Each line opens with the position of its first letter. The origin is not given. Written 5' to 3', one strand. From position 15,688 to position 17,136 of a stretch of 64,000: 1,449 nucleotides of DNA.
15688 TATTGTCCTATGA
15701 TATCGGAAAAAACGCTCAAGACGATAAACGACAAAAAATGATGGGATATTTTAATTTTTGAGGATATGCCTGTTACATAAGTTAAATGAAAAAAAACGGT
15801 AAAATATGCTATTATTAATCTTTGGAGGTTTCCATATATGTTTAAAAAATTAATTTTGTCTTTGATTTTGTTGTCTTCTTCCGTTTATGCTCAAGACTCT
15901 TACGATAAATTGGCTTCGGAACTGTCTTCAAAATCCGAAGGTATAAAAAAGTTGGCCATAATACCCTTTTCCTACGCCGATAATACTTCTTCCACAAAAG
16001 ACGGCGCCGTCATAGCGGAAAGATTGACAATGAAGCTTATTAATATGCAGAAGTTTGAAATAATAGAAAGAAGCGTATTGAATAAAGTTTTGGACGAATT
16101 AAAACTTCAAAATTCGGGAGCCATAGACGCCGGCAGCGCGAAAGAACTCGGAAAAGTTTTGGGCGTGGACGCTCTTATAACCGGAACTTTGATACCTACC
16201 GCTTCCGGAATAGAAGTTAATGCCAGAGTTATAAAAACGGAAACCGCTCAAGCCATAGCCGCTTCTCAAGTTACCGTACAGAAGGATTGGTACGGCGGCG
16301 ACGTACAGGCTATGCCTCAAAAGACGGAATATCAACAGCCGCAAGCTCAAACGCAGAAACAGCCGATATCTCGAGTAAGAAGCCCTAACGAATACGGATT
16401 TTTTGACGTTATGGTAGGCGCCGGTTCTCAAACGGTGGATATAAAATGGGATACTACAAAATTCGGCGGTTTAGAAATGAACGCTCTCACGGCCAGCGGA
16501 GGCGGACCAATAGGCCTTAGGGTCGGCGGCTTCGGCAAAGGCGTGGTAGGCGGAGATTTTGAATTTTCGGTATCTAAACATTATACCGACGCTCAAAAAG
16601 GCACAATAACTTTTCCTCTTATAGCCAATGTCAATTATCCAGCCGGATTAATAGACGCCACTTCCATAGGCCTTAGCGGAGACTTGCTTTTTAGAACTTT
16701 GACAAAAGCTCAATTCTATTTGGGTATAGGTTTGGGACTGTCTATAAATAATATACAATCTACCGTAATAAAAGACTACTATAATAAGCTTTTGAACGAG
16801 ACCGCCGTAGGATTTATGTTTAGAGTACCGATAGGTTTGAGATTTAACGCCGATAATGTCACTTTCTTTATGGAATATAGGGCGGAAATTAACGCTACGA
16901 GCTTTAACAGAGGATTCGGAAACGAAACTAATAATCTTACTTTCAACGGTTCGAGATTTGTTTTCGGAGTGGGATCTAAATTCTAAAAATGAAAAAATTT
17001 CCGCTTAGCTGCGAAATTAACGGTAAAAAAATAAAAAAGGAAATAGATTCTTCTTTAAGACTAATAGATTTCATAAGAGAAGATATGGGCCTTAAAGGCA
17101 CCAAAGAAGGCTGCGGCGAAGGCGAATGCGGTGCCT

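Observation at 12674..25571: Two mirror-ordered molybdenum hydroxylase gene sets with an outer-membrane protein and secreted TldD/TldE-like peptidases embedded between them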

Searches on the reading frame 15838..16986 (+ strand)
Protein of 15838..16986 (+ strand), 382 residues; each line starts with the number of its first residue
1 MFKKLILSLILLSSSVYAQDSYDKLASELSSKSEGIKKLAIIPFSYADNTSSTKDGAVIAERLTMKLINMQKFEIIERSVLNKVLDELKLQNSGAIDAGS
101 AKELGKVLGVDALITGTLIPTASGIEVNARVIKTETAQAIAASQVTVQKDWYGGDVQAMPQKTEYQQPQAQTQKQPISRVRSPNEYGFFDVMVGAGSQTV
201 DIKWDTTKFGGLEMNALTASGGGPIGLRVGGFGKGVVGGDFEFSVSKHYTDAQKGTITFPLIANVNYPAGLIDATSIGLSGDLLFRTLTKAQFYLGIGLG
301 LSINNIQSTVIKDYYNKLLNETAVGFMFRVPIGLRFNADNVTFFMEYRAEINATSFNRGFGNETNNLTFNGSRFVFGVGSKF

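Call 4: search_protein_families(library=pfam, proteins=[window:15838-16986:+], max_evalue=0.01)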
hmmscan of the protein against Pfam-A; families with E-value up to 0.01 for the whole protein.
window:15838-16986:+ (382 aa): 4 families
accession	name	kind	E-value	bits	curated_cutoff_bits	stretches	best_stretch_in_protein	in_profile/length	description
PF03783.19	CsgG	-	1.5e-11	44.5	20.8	1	50-119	31-99/210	Curli production assembly/transport component CsgG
PF17680.6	FlgO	-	2.2e-08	34.4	22.6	1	24-149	2-127/130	FlgO protein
PF13161.12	DUF3996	-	0.00033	20.8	22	1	276-376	52-146/154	Protein of unknown function (DUF3996)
PF13036.11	LpoB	-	0.00039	20.8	22.3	1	49-118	40-110/147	Peptidoglycan-synthase activator LpoB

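Call 5: search_protein_families(library=ncbifam, proteins=[window:15838-16986:+], max_evalue=0.01)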
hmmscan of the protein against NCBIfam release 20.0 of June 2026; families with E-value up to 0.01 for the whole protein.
window:15838-16986:+ (382 aa): 1 family
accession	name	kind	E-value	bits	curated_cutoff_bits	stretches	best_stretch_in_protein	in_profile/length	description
TIGR02722.1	lp_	equivalog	0.00058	19.9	110.55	1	48-119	79-151/189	penicillin-binding protein activator LpoB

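Call 12: find_encoding_contigs(protein=window:15838-16986:+, flank=10000, max_places=10)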
Protein window:15838-16986:+ (382 aa): 3 contigs read that carry it; 1 place shown.
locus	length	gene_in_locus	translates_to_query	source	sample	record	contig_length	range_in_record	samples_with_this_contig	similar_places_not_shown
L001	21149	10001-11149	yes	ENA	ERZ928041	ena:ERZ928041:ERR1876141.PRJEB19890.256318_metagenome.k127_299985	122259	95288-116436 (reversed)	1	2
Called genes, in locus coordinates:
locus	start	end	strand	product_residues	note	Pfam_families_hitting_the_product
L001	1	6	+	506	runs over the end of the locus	PF00361:Proton_antipo_M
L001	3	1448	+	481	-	PF00329:Complex1_30kDa (weak), PF00346:Complex1_49kDa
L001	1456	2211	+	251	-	PF01058:Oxidored_q6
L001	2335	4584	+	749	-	PF03783:CsgG (weak), PF17680:FlgO, PF13036:LpoB (weak), PF14903:WG_beta_rep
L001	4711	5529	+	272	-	PF01145:Band_7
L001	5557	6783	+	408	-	PF03600:CitMHS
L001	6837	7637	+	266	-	PF02625:XdhC_CoxI, PF13478:XdhC_C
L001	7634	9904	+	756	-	PF01315:Ald_Xan_dh_C, PF02738:MoCoBD_1, PF20256:MoCoBD_2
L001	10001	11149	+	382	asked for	PF17680:FlgO, PF03783:CsgG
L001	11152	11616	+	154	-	PF00111:Fer2 (weak), PF01799:Fer2_2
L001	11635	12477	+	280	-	PF00941:FAD_binding_5, PF03450:CO_deh_flav_C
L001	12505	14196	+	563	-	PF19289:PmbA_TldD_3rd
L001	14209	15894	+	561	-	PF19289:PmbA_TldD_3rd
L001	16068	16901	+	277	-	PF00941:FAD_binding_5, PF03450:CO_deh_flav_C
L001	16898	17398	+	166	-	PF00111:Fer2, PF13085:Fer2_3 (weak), PF01799:Fer2_2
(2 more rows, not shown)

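Call 13: find_homologous_proteins(query=window:15838-16986:+)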
Query window:15838-16986:+ (382 aa): 191 proteins with E <= 0.001 among 8000 candidates; the best 120 are listed.
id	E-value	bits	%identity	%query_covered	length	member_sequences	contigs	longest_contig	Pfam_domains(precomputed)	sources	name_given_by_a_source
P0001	3.4e-243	824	99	100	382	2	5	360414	PF17680.7,PF03783.21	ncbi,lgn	ncbi:MAG: FlgO family outer membrane protein [Elusimicrobiota bacterium]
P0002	1.1e-197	675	82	100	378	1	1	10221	PF17680.7,PF03783.21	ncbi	-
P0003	3.3e-187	640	79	100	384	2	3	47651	PF17680.7,PF03783.21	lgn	-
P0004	6.1e-159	547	67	100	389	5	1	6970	PF17680.7,PF03783.21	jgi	jgi:TolB-like protein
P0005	2.8e-148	512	65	94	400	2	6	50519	PF17680.7,PF03783.21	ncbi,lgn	-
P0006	1.1e-146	507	62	100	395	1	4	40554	PF17680.7,PF03783.21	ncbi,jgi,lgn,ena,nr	ncbi:MAG: hypothetical protein A2234_01310 [Elusimicrobia bacterium RIFOXYA2_FULL_58_8]|nr:MAG: hypo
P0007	4.8e-144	498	62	96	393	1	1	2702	PF17680.7,PF03783.21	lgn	-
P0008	1.6e-143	496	61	95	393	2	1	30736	PF17680.7,PF03783.21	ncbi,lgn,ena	-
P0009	1.6e-141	490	60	95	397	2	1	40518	PF17680.7,PF03783.21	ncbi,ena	-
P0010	4.3e-141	488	61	95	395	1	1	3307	PF17680.7,PF03783.21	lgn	-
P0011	1.0e-140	487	62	99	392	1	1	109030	PF17680.7,PF03783.21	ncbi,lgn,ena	-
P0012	4.1e-140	485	61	99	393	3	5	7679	PF17680.7,PF03783.21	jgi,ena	-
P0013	2.9e-139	482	61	95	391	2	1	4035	PF17680.7,PF03783.21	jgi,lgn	-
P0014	6.5e-139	481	60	99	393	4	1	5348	PF17680.7,PF03783.21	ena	-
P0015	7.8e-137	474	60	98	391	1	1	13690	PF17680.7,PF03783.21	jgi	-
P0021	1.8e-126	440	56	100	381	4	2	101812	PF17680.7,PF03783.21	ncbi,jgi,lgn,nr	ncbi:MAG: hypothetical protein KA059_00900 [Elusimicrobiales bacterium]|jgi:hypothetical protein|nr:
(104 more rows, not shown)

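Call 15: find_encoding_contigs(protein=P0003, flank=10000, max_places=1)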
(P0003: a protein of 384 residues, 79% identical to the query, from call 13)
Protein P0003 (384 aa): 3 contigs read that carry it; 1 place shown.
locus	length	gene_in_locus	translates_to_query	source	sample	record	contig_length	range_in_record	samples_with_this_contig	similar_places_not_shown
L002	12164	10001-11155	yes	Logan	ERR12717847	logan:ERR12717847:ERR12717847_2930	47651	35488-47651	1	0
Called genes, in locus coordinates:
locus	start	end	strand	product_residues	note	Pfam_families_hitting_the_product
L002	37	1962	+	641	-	PF00361:Proton_antipo_M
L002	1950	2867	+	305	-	PF00146:NADHdh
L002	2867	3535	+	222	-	-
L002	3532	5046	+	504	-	PF00361:Proton_antipo_M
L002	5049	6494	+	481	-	PF00346:Complex1_49kDa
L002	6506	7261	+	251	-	PF01058:Oxidored_q6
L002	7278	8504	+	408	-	PF03600:CitMHS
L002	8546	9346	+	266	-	PF02625:XdhC_CoxI, PF13478:XdhC_C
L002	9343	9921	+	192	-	PF17680:FlgO (weak), PF03783:CsgG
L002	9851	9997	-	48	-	-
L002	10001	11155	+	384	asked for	PF17680:FlgO, PF03783:CsgG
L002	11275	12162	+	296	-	?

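Call 16: find_encoding_contigs(protein=P0011, flank=10000, max_places=1)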
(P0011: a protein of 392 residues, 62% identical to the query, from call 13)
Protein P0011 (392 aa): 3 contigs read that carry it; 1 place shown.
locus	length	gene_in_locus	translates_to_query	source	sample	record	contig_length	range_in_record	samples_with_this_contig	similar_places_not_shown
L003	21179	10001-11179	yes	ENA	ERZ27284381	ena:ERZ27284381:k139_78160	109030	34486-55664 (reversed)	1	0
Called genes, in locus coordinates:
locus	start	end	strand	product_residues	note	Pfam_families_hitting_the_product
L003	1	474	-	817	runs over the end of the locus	PF14691:Fer4_20, PF00070:Pyr_redox (faint), PF07992:Pyr_redox_2, PF13241:NAD_binding_7 (faint), PF13450:NAD_binding_8, PF13738:Pyr_redox_3 (faint), PF01180:DHO_dh (weak)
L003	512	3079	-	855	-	PF00069:Pkinase, PF01636:APH, PF07714:PK_Tyr_Ser-Thr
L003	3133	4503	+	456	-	PF01979:Amidohydro_1, PF07969:Amidohydro_3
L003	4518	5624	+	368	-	PF00365:PFK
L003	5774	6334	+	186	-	PF12804:NTP_transf_3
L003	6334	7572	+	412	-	PF00939:Na_sulph_symp (faint), PF03600:CitMHS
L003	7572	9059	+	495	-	PF00672:HAMP (weak), PF00211:Guanylate_cyc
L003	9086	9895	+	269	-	PF02625:XdhC_CoxI, PF13478:XdhC_C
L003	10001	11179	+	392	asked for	PF17680:FlgO (weak), PF03783:CsgG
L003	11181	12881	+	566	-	PF19289:PmbA_TldD_3rd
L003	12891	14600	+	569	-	PF19289:PmbA_TldD_3rd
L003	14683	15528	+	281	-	PF00941:FAD_binding_5, PF03450:CO_deh_flav_C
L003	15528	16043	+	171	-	PF00111:Fer2, PF13085:Fer2_3 (weak), PF01799:Fer2_2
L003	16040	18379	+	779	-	PF01315:Ald_Xan_dh_C, PF02738:MoCoBD_1, PF20256:MoCoBD_2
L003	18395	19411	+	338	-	PF00691:OmpA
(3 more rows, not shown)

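Call 17: find_encoding_contigs(protein=P0021, flank=10000, max_places=1)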
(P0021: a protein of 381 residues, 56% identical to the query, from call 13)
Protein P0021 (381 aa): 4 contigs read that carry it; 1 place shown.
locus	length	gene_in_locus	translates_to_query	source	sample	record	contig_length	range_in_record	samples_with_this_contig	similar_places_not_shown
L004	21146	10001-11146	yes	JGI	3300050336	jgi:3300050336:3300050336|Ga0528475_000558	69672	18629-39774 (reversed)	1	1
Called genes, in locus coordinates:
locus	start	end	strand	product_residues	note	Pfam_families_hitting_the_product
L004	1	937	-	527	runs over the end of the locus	PF23357:DUF7088, PF09822:ABC_transp_aux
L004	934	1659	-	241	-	PF12679:ABC2_membrane_2, PF13346:ABC2_membrane_5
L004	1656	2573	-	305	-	PF00005:ABC_tran, PF13304:AAA_21 (faint)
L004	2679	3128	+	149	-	-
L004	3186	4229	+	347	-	PF16548:FlgT_N (faint)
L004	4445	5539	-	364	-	PF02463:SMC_N, PF00005:ABC_tran, PF13304:AAA_21 (faint), PF17912:OB_MalK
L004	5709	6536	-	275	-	PF00528:BPD_transp_1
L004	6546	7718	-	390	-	PF00528:BPD_transp_1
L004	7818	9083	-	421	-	PF01547:SBP_bac_1, PF13416:SBP_bac_8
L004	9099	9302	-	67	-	-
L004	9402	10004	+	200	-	PF03783:CsgG, PF13036:LpoB (weak)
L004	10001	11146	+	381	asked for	PF03783:CsgG, PF17680:FlgO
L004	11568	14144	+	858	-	PF02861:Clp_N, PF23569:NBD_SMAX1, PF00004:AAA, PF17871:AAA_lid_9, PF00004:AAA, PF07724:AAA_2, PF07728:AAA_5, PF10431:ClpB_D2-small, +9 more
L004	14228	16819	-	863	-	PF13403:Hint_2 (faint), PF07591:PT-HINT, PF14890:Intein_splicing (faint), PF01079:Hint, PF07591:PT-HINT, PF04280:Tim44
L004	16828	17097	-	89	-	-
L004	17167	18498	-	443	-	PF00871:Acetate_kinase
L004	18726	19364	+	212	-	PF02589:LUD_dom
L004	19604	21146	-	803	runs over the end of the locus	PF03714:PUD, PF00128:Alpha-amylase, PF11852:Pullul_strch_C (weak), PF21653:pulA_all-beta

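Call 48: predict_structure(alignment_id=A3)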
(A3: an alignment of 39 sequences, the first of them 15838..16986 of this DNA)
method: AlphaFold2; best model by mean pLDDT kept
length: 382 residues; sequences in the alignment: 39
mean_pLDDT: 84.7   pTM: 0.53
mean pLDDT of the five models: 84.7, 83.2, 82.4, 82.3, 81.8
residues with pLDDT >= 90: 223; 70-90: 101; 50-70: 25; < 50: 33
segments of 3 or more residues with pLDDT < 50: 1-5, 11-17, 157-174
pLDDT, mean of each block of 10 residues (from residue 1): 47 52 94 92 81 81 93 86 76 66 88 91 89 92 92 57 39 52 91 95 83 90 95 96 97 84 88 97 95 97 95 85 97 94 96 90 89 96 93
secondary structure, 60 per line:
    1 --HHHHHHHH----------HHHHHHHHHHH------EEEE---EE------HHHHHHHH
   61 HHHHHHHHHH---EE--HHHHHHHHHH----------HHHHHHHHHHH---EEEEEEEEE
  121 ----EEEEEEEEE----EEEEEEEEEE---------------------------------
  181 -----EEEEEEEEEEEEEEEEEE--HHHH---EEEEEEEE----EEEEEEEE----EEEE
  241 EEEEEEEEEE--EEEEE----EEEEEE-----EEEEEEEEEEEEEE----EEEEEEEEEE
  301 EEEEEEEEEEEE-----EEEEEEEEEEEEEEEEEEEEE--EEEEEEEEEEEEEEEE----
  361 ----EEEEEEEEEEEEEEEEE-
elements in order: H3-10 H21-31 E38-41 H53-70 H78-87 H98-108 E112-120 E125-133 E138-147 E186-203 H206-209 E213-220 E225-232 E237-250 E253-257 E262-267 E273-286 E291-312 E318-338 E341-356 E365-381

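Call 51: fold_search(model_id=the predicted structure, library=pdb)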
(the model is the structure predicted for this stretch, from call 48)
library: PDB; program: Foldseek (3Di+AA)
matches with E <= 10: 1002; with E <= 0.001: 41
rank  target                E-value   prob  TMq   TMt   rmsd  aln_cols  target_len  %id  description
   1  9nh2_A                1.6e-06  1.00  0.28  0.44   9.3       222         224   13  In situ cryo-EM structure of porin III of the Legionella Dot/Icm T4SS machine (released 2025-09-17)
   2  2x27                  2.1e-06  1.00  0.32  0.53   6.5       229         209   13  Crystal structure of the outer membrane protein OprG from Pseudomonas aeruginosa (released 2010-12-15)
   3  1qj9                  3.5e-06  1.00  0.26  0.55   7.0       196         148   15  CRYSTAL STRUCTURE OF THE OUTER MEMBRANE PROTEIN OMPX FROM ESCHERICHIA COLI (released 1999-10-06)
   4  3qrc_A                7.7e-06  1.00  0.25  0.51   7.4       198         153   12  The crystal structure of Ail, the attachment invasion locus protein of Yersinia pestis, in complex with the heparin an (released 2011-11-23)
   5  9a2m_MODEL_1_A        8.5e-06  1.00  0.26  0.28  15.4       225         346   12  Model of E. coli OmpA by in-cell photo-crosslinking MS and deep learning (released 2023-02-24)
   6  3qrc_B                1.1e-05  1.00  0.25  0.50   8.0       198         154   12  The crystal structure of Ail, the attachment invasion locus protein of Yersinia pestis, in complex with the heparin an (released 2011-11-23)
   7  2f1v_A                1.3e-05  1.00  0.30  0.55   6.4       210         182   14  Outer membrane protein OmpW (released 2006-01-24)
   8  9a34_MODEL_1_A        1.7e-05  1.00  0.28  0.32  11.7       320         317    9  Model of E. coli OmpT by in-cell photo-crosslinking MS and deep learning (released 2023-02-24)
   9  4q6z_A                1.8e-05  1.00  0.29  0.73   3.7       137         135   14  LpoB C-terminal domain from Escherichia coli (released 2014-05-14)
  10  4q6l                  1.8e-05  1.00  0.29  0.74   3.2       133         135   14  LpoB C-terminal domain from Salmonella enterica (Native) (released 2014-05-14)
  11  2f1t_A                2.1e-05  1.00  0.29  0.55   7.1       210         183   12  Outer membrane protein OmpW (released 2006-01-24)
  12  9fzc_A                2.1e-05  1.00  0.26  0.47   7.4       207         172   12  Structure of OmpA-short in complex with nanobody Nb01 (released 2024-07-17)
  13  8qxp                  2.3e-05  1.00  0.29  0.55   6.8       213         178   11  Crystal structure of the outer membrane porin OmpW from Klebsiella pneumoniae (released 2024-01-24)
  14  3qra                  2.8e-05  1.00  0.25  0.51   7.0       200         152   14  The crystal structure of Ail, the attachment invasion locus protein of Yersinia pestis (released 2011-11-23)
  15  2x56                  5.2e-05  1.00  0.31  0.40   7.7       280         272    9  Yersinia Pestis Plasminogen Activator Pla (Native) (released 2010-07-28)
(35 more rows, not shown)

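Call 65: search_protein_families(library=pfam, proteins=[L002:9343-9921:+], max_evalue=0.01)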
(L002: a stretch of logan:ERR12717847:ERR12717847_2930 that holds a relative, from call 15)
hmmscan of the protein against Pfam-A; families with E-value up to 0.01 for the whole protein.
L002:9343-9921:+ (192 aa): 3 families
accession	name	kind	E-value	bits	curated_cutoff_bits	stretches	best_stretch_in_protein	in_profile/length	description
PF03783.19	CsgG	-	1.3e-09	38.2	20.8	1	68-137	32-100/210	Curli production assembly/transport component CsgG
PF17680.6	FlgO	-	1.6e-07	31.7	22.6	1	40-164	3-124/130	FlgO protein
PF13036.11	LpoB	-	0.00041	20.7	22.3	1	76-140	50-115/147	Peptidoglycan-synthase activator LpoB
